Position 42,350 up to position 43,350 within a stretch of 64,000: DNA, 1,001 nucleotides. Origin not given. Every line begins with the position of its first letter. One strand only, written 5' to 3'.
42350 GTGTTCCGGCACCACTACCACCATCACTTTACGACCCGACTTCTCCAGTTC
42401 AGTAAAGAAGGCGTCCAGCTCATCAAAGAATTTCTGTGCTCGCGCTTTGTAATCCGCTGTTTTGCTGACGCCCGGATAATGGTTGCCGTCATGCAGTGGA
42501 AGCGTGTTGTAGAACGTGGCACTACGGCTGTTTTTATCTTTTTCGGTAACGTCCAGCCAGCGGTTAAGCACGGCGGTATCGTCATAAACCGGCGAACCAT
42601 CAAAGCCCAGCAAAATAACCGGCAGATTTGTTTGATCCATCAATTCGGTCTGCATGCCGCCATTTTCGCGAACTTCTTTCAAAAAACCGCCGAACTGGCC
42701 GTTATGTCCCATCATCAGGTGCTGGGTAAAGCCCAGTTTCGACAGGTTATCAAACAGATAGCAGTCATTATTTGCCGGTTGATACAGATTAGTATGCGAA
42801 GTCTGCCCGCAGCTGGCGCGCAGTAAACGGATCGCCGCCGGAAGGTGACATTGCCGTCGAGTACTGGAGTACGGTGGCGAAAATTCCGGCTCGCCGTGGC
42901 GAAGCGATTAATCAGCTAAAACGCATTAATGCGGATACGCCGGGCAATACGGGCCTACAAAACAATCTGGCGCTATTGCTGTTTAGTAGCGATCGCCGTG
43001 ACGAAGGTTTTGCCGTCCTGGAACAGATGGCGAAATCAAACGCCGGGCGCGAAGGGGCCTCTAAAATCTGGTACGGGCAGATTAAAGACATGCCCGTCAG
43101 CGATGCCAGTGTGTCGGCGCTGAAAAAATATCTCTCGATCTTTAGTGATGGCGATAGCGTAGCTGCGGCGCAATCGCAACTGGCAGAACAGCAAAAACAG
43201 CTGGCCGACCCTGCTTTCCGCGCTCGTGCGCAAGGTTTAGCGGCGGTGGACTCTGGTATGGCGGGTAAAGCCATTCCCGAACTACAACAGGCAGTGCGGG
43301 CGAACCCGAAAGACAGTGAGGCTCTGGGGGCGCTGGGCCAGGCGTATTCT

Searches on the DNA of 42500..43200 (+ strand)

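Call 30: search_dna_similar(query=window:42500-43200:+, collection=ecoli_genomes, mode=near, max_rows=12)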
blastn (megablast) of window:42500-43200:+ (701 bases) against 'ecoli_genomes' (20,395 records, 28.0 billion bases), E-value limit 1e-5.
Records with a match: 5541; places in all: 10900; records where one place covers at least 80% of the query: 17.
Genomes with a match: 5416 of 5426; with a place that covers at least 80% of the query: 17. Places per genome that has any: lowest 1, median 2, highest 4. On chromosomes: 10774 places; on plasmids: 126.
Best place of each record, by identity: >=99% 347; 95-99% 4842; 90-95% 352.
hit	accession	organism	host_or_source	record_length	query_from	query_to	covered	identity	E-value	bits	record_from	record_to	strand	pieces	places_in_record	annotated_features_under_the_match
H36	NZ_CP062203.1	Escherichia coli strain K_EC180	swine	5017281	1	701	100%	100.0%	0e+0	1295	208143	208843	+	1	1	bcsC: cellulose synthase complex outer membrane protein BcsC | bcsG: cellulose biosynthesis protein BcsG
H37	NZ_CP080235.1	Escherichia coli O139:H1 strain W13-16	Sus scrofa scrofa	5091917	1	701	100%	100.0%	0e+0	1295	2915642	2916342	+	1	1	bcsC: cellulose synthase complex outer membrane protein BcsC | bcsG: cellulose biosynthesis protein BcsG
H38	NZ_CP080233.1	Escherichia coli O139:H1 strain P15-25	Sus scrofa domesticus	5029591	1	701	100%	100.0%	0e+0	1295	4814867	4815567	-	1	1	bcsC: cellulose synthase complex outer membrane protein BcsC | bcsG: cellulose biosynthesis protein BcsG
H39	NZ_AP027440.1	Escherichia coli strain EC556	Sus scrofa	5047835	1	701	100%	100.0%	0e+0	1295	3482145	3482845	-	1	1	bcsC: cellulose synthase complex outer membrane protein BcsC | bcsG: cellulose biosynthesis protein BcsG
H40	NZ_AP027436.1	Escherichia coli strain EC571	Sus scrofa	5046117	1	701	100%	100.0%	0e+0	1295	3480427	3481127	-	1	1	bcsC: cellulose synthase complex outer membrane protein BcsC | bcsG: cellulose biosynthesis protein BcsG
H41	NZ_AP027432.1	Escherichia coli strain EC581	Sus scrofa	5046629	1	701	100%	100.0%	0e+0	1295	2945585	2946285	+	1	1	bcsC: cellulose synthase complex outer membrane protein BcsC | bcsG: cellulose biosynthesis protein BcsG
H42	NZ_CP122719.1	Escherichia coli strain ETEC1748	Sus scrofa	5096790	1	701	100%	100.0%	0e+0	1295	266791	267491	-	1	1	bcsC: cellulose synthase complex outer membrane protein BcsC | bcsG: cellulose biosynthesis protein BcsG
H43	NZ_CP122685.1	Escherichia coli strain ETEC4067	Sus scrofa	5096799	1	701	100%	100.0%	0e+0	1295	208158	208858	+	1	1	bcsC: cellulose synthase complex outer membrane protein BcsC | bcsG: cellulose biosynthesis protein BcsG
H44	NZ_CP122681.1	Escherichia coli strain ETEC4068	Sus scrofa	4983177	1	701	100%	100.0%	0e+0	1295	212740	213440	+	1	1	bcsC: cellulose synthase complex outer membrane protein BcsC | bcsG: cellulose biosynthesis protein BcsG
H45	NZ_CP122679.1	Escherichia coli strain ETEC4069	Sus scrofa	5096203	1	701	100%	100.0%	0e+0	1295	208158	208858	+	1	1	bcsC: cellulose synthase complex outer membrane protein BcsC | bcsG: cellulose biosynthesis protein BcsG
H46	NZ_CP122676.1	Escherichia coli strain ETEC4070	Sus scrofa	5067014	1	701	100%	100.0%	0e+0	1295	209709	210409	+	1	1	bcsC: cellulose synthase complex outer membrane protein BcsC | bcsG: cellulose biosynthesis protein BcsG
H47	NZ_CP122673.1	Escherichia coli strain ETEC4071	Sus scrofa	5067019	1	701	100%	100.0%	0e+0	1295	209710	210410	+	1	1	bcsC: cellulose synthase complex outer membrane protein BcsC | bcsG: cellulose biosynthesis protein BcsG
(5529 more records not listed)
